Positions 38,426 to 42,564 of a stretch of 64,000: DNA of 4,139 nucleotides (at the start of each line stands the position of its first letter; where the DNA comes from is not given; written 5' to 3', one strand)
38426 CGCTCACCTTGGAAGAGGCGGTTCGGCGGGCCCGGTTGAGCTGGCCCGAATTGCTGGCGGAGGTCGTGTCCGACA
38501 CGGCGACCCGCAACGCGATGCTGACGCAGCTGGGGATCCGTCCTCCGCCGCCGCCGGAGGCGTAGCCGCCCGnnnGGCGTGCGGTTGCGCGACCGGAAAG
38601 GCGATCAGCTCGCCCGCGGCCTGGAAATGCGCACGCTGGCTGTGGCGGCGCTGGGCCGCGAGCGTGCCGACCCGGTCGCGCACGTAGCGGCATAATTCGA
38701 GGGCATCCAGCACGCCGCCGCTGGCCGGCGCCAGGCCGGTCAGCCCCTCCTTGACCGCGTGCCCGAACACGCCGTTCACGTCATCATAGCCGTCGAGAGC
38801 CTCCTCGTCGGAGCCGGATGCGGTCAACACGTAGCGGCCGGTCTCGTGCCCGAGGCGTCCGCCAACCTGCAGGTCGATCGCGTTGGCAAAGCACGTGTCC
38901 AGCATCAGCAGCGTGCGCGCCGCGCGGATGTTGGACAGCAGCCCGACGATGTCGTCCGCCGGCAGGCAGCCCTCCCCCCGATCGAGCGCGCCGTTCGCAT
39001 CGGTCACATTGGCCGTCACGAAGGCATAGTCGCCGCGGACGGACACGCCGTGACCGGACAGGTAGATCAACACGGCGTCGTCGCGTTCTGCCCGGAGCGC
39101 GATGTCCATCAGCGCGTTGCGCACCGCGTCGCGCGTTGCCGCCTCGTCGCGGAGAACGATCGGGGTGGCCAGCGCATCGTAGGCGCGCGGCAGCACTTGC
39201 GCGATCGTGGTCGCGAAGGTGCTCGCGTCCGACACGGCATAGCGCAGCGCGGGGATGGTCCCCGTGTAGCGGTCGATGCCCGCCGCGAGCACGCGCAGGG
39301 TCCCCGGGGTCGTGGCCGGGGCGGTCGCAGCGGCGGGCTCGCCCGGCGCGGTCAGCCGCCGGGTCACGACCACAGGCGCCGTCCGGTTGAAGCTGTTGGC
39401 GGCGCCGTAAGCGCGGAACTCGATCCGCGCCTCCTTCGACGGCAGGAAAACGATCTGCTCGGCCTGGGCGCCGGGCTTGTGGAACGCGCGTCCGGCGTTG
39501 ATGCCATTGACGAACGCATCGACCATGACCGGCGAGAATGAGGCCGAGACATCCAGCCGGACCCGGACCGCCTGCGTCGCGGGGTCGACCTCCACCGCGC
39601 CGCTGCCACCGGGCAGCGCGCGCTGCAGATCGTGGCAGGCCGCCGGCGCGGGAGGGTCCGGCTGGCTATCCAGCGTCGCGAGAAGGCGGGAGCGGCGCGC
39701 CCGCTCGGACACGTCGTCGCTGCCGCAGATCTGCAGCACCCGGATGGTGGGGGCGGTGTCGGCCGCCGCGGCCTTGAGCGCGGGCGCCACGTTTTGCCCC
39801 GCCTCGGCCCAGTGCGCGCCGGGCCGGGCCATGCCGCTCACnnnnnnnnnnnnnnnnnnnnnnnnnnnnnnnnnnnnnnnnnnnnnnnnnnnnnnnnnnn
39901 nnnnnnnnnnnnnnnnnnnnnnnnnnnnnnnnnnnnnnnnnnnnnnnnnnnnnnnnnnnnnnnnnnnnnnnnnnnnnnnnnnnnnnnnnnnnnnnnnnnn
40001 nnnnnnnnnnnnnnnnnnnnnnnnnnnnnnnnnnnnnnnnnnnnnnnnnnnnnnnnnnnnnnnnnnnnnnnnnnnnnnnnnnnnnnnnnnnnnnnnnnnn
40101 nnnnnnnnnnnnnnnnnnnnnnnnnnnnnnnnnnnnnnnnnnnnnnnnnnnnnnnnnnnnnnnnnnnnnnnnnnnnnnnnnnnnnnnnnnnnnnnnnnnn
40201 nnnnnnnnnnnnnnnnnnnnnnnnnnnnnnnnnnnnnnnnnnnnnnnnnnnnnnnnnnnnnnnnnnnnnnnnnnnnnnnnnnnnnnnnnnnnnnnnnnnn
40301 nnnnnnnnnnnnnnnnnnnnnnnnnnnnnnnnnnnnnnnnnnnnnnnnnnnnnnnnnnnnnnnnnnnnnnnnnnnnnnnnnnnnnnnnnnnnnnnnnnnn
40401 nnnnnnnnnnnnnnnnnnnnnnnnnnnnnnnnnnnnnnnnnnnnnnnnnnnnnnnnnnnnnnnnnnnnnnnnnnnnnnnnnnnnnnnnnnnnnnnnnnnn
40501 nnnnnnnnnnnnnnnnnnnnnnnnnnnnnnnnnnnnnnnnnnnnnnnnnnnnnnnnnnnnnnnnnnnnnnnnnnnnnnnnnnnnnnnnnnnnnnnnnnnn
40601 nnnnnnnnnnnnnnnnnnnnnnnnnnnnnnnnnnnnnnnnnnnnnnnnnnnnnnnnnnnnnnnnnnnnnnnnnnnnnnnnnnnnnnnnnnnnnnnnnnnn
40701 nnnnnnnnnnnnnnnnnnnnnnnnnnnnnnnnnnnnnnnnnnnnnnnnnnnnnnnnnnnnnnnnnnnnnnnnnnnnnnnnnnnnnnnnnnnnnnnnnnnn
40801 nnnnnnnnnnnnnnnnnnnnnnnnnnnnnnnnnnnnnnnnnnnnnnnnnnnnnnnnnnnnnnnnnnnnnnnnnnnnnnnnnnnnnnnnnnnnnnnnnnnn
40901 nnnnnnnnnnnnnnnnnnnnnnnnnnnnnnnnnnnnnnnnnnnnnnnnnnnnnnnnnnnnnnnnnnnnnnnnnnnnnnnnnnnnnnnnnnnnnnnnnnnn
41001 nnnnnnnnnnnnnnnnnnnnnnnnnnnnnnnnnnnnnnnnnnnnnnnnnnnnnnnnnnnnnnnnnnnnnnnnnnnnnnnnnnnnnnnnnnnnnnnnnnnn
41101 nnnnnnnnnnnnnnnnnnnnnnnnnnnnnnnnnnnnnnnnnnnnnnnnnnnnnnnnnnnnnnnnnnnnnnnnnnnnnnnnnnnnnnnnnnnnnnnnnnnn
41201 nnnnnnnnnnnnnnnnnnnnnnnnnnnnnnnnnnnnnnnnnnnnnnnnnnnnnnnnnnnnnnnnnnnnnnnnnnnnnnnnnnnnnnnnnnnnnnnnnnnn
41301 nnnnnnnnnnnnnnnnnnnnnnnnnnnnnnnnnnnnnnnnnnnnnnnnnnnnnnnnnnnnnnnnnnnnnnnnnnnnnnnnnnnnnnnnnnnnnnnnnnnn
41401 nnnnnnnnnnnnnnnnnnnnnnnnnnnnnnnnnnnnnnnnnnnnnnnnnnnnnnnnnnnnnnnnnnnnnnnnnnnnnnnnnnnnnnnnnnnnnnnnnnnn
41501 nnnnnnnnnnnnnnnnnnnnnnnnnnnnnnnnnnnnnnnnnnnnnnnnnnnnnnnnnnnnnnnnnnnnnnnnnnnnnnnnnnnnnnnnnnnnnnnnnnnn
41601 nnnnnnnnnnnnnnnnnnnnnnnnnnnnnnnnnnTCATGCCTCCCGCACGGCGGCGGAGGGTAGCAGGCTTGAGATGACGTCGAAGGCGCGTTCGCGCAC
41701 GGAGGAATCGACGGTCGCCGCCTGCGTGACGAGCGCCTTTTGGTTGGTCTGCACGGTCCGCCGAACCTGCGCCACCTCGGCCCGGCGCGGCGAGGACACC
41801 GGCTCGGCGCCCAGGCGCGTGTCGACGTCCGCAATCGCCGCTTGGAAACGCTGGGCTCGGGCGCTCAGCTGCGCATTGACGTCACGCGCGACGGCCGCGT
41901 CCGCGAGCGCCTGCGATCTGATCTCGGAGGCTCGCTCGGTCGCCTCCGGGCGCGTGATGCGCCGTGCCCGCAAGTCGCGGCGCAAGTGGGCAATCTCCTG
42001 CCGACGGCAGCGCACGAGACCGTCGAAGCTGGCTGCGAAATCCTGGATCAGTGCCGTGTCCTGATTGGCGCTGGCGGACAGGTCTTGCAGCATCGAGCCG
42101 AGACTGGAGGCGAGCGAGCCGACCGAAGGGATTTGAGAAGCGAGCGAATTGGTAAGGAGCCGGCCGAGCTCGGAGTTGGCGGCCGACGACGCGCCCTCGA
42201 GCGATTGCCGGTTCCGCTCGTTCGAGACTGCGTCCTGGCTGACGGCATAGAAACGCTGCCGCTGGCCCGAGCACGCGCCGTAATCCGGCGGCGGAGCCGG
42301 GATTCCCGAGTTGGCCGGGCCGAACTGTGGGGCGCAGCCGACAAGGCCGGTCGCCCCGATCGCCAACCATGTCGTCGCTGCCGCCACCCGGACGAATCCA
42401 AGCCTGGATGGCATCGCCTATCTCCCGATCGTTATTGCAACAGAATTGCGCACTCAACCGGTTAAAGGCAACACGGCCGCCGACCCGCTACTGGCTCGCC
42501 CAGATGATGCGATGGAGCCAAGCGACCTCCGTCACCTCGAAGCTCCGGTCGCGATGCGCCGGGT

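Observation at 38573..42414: Lipoprotein gene overlapping a 1021-aa exported WD40/beta-propeller-caspase protein, abutting tssA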

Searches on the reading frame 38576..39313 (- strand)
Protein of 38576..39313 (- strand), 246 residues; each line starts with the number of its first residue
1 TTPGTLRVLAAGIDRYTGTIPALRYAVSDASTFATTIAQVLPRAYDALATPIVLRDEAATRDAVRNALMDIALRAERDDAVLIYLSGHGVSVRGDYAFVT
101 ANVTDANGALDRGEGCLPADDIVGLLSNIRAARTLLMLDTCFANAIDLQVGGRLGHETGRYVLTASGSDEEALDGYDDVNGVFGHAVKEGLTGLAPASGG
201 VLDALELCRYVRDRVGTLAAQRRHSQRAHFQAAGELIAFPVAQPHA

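Call 32: search_solved_structures(query=window:38576-39313:-, max_evalue=1, show_alignments=2)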
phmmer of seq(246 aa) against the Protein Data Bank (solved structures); distinct sequences matched with E-value up to 1: 3.
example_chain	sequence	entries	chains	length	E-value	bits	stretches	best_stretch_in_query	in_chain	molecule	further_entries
6w8s_A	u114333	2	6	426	0.086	15.8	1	11-158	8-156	Metacaspase-4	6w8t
6w8r_A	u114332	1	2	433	0.28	14.2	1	11-92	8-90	Metacaspase-4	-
3v4o_A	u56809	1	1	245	0.44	13.5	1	60-142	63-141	Mucosa-associated lymphoid tissue lymphoma translocation protein 1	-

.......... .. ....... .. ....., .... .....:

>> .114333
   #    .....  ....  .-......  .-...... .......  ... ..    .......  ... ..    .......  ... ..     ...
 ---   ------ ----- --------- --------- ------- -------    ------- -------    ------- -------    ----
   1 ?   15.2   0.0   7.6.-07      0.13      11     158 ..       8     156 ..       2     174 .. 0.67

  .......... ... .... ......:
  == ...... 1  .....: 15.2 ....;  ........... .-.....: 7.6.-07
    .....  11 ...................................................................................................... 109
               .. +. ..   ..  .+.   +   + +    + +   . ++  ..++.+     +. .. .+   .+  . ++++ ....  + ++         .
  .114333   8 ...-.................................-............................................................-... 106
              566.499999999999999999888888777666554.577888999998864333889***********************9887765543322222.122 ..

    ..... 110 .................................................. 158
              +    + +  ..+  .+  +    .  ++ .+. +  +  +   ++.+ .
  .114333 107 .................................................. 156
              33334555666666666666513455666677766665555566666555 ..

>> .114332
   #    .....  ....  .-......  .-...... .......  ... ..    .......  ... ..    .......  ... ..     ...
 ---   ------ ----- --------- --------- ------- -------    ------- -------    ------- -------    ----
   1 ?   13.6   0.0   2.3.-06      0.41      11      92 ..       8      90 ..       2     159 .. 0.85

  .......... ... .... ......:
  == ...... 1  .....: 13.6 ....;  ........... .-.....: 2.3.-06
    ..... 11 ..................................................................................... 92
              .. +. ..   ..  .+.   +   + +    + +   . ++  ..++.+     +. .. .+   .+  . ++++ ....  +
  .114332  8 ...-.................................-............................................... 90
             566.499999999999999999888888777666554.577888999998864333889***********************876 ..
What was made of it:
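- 38588..39304 (-): C14 caspase/metacaspase-like domain (aa 779-1017). Catalytic His863 is encoded at 39050-39052 and Cys916 at 38891-38893. The S1-pocket aspartates are D804 and D914. Residue-level alignment to Arabidopsis metacaspase-4, PDB 6w8s (call 32).
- On Peptidase family C14 (caspase/metacaspase/orthocaspase): The residues align to the dyad of Arabidopsis metacaspase-4 (call 32).
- Tried and rejected: It was useful only for residue correspondence (call 32).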

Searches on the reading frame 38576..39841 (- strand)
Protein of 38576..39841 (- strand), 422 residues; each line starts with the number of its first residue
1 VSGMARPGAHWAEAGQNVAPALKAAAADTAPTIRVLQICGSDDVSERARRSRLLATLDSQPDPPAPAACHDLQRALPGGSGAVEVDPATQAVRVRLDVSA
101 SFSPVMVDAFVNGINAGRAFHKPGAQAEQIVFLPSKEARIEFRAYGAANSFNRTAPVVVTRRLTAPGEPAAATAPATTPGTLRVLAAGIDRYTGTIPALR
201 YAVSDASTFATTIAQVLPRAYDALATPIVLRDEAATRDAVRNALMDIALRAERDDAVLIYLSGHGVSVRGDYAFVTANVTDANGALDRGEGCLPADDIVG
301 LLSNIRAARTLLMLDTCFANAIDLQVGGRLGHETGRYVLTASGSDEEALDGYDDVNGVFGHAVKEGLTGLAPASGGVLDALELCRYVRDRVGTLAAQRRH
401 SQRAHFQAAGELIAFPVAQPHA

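Call 71: search_protein_representatives(protein=window:38576-39841:-)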
Query: 422 residues. Proteins with E-value up to 0.001 (for the whole library): 11238; up to 1e-10: 1499; up to 1e-30: 50. The best 150 are listed.
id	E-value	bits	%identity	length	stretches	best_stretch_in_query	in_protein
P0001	5.8e-269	908.2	100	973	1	1-422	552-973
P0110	1.8e-62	228.4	46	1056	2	75-419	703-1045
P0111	5.7e-62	226.7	44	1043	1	30-420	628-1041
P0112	2.1e-60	221.6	52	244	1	186-419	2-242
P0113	5.2e-53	197.2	46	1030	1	55-418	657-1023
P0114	2.5e-47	178.5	41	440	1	78-419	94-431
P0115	4.3e-47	177.7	44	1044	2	107-420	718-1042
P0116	4.9e-47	177.6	43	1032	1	75-418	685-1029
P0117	8.7e-47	176.7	44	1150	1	139-420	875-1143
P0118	2.8e-46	175.1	41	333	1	106-419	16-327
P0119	8.0e-46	173.5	40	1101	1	107-418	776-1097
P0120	1.2e-45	173.0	42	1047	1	79-420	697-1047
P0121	9.7e-45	170.0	39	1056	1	29-418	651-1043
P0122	3.7e-44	168.1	43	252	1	179-419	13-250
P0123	9.7e-43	163.4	41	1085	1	139-419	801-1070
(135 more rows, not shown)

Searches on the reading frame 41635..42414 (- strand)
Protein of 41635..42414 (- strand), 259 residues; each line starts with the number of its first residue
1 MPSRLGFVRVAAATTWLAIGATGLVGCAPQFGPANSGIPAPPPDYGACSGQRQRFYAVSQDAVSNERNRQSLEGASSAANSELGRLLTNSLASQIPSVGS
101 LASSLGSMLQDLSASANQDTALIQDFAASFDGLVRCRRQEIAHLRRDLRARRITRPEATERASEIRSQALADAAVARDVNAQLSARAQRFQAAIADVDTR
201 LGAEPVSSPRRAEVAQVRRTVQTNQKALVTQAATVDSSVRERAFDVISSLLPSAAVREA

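Call 3: search_protein_families(library=pfam, proteins=[window:41635-42414:-], max_evalue=0.01)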
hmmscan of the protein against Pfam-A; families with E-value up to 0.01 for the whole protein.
window:41635-42414:- (259 aa): 0 families

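Call 4: search_protein_families(library=ncbifam, proteins=[window:41635-42414:-], max_evalue=0.01)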
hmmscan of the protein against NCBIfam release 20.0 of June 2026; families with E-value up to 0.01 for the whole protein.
window:41635-42414:- (259 aa): 0 families

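Call 41: find_homologous_proteins(query=window:41635-42414:-, max_evalue=0.001)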
Query window:41635-42414:- (259 aa): 9 proteins with E <= 0.001 among 4961 candidates.
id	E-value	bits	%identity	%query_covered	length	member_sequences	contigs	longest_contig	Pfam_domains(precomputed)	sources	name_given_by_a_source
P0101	1.7e-153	527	100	100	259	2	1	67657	-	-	-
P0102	3.6e-94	333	71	90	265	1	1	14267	-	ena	-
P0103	1.1e-92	328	70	93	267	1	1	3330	-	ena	-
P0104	1.3e-59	220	52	82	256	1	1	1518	-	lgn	-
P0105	4.3e-52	195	45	96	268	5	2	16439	-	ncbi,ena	-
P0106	4.9e-48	182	45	92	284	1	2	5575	-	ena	-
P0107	1.9e-46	177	45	95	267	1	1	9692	-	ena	-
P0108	6.7e-46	175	49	85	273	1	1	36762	-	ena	-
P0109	6.8e-36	142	41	88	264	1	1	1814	-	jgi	jgi:hypothetical protein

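Call 43: find_encoding_contigs(protein=P0102, flank=10000, max_places=2)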
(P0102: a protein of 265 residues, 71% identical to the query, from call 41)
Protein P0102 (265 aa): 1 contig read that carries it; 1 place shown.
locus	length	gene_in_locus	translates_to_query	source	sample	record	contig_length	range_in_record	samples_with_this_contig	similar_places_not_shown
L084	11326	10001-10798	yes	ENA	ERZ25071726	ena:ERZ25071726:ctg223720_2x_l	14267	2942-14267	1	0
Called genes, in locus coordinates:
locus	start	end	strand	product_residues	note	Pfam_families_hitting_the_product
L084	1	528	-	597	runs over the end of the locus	PF00920:ILVD_EDD_N, PF24877:ILV_EDD_C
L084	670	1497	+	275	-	PF01073:3Beta_HSD (faint), PF01370:Epimerase, PF04321:RmlD_sub_bind (weak)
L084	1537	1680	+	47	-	-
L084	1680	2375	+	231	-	PF00551:Formyl_trans_N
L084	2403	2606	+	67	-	-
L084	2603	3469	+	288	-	PF01842:ACT (weak), PF00551:Formyl_trans_N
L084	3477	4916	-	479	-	PF01979:Amidohydro_1, PF07969:Amidohydro_3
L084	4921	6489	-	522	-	PF00496:SBP_bac_5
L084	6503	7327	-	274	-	PF12911:OppC_N, PF00528:BPD_transp_1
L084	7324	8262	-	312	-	PF19300:BPD_transp_1_N, PF00528:BPD_transp_1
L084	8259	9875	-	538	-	PF07969:Amidohydro_3, PF01979:Amidohydro_1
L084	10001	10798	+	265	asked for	-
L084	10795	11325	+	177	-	?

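Call 54: predict_structure(alignment_id=A3)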
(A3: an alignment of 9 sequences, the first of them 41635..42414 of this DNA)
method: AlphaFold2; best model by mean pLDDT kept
length: 259 residues; sequences in the alignment: 9
mean_pLDDT: 76.0   pTM: 0.67
mean pLDDT of the five models: 76.0, 73.9, 72.8, 71.3, 60.6
residues with pLDDT >= 90: 117; 70-90: 57; 50-70: 28; < 50: 57
segments of 3 or more residues with pLDDT < 50: 1-36, 83-89, 91-99
pLDDT, mean of each block of 10 residues (from residue 1): 38 42 36 51 81 93 77 57 48 44 72 90 95 95 93 94 93 94 91 89 84 92 96 93 80 55
secondary structure, 60 per line:
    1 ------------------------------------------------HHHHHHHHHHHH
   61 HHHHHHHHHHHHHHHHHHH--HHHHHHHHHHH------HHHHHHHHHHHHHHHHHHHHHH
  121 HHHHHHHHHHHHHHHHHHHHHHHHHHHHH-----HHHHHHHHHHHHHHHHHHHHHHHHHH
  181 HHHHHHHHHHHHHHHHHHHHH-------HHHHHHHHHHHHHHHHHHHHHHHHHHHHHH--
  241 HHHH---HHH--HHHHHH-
elements in order: H49-79 H82-92 H99-149 H155-201 H209-238 H241-244 H253-258
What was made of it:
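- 41635..42414 (-): Gene for a 259-aa predicted outer-membrane lipoprotein. It has a signal peptide and lipobox LVGC (Cys27), followed by an all-helical bundle with conserved Cys48/Cys136 and an Arg-rich conserved core (aa 129-190). The AF2 model has four long helices, pLDDT 76 (call 54).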

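Call 58: fold_search(model_id=the predicted structure, library=pdb)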
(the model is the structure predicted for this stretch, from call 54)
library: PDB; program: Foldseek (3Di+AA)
matches with E <= 10: 358; with E <= 0.001: 0
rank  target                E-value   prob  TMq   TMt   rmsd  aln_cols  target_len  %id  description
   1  7zr2_A                2.8e-01  0.75  0.33  0.37  31.3       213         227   14  Crystal structure of a chimeric protein mimic of SARS-CoV-2 Spike HR1 in complex with HR2 (released 2022-11-09)
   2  8zah_B                3.1e-01  0.28  0.15  0.16  12.2       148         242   15  Crystal structure of the channel protein CorA from Campylobacter jejuni (released 2024-06-19)
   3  9mg8_B                3.1e-01  0.28  0.20  0.15  25.0       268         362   19  Crystal Structure of b-iTHR-110 (released 2025-12-17)
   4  8ii8                  3.6e-01  0.77  0.33  0.37  12.2       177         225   21  X-ray crystal structure of pink-colored protein from Pleurotus salmoneostramineus in complex with natural chromophore (released 2024-08-14)
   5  4tql_B                3.6e-01  0.38  0.25  0.27  30.1       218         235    7  Computationally designed three helix bundle (released 2014-10-15)
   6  9mg8_A                4.7e-01  0.25  0.22  0.17  11.4       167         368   13  Crystal Structure of b-iTHR-110 (released 2025-12-17)
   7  9rn6_A                4.9e-01  0.90  0.39  0.47  11.8       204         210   14  Crystal structure of a protein mimic of SARS-CoV-2 spike's HR1 domain in complex with two nanobodies bound to differen (released 2026-01-21)
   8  6m6z_A                6.0e-01  0.85  0.40  0.49   9.1       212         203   15  A de novo designed transmembrane nanopore, TMH4C4 (released 2020-06-24)
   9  9fed                  6.3e-01  0.75  0.38  0.49   8.4       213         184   10  Single-chain chimeric protein mimicking the interaction between HR1 and HR2 in HIV gp41 (released 2025-05-28)
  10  6sny_A                6.3e-01  0.41  0.18  0.39   9.0       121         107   12  Synthetic mimic of an EPCR-binding PfEMP1 bound to EPCR (released 2019-09-04)
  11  8zah_A                6.7e-01  0.66  0.20  0.20   8.2       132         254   11  Crystal structure of the channel protein CorA from Campylobacter jejuni (released 2024-06-19)
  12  7jh6_A                6.7e-01  0.25  0.21  0.29  12.3       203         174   15  De novo designed two-domain di-Zn(II) and porphyrin-binding protein (released 2020-12-09)
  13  8ek4_B                7.0e-01  0.75  0.31  0.49   6.4       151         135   14  De novo designed ice-binding proteins from twist-constrained helices (released 2023-07-12)
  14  5lg4_A                7.4e-01  0.84  0.36  0.48  12.3       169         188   11  Crystal structure of the Sec3/Sso2 complex at 2.9 angstrom resolution (released 2017-02-08)
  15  6h2f_D                7.4e-01  0.30  0.26  0.20  42.0       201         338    8  Structure of the pre-pore AhlB of the tripartite alpha-pore forming toxin, AHL, from Aeromonas hydrophila. (released 2019-07-10)
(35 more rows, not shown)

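Call 60: search_protein_families(library=padloc, proteins=[window:41635-42414:-], max_evalue=0.01)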
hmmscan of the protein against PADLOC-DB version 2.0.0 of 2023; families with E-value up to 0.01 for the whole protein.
window:41635-42414:- (259 aa): 0 families
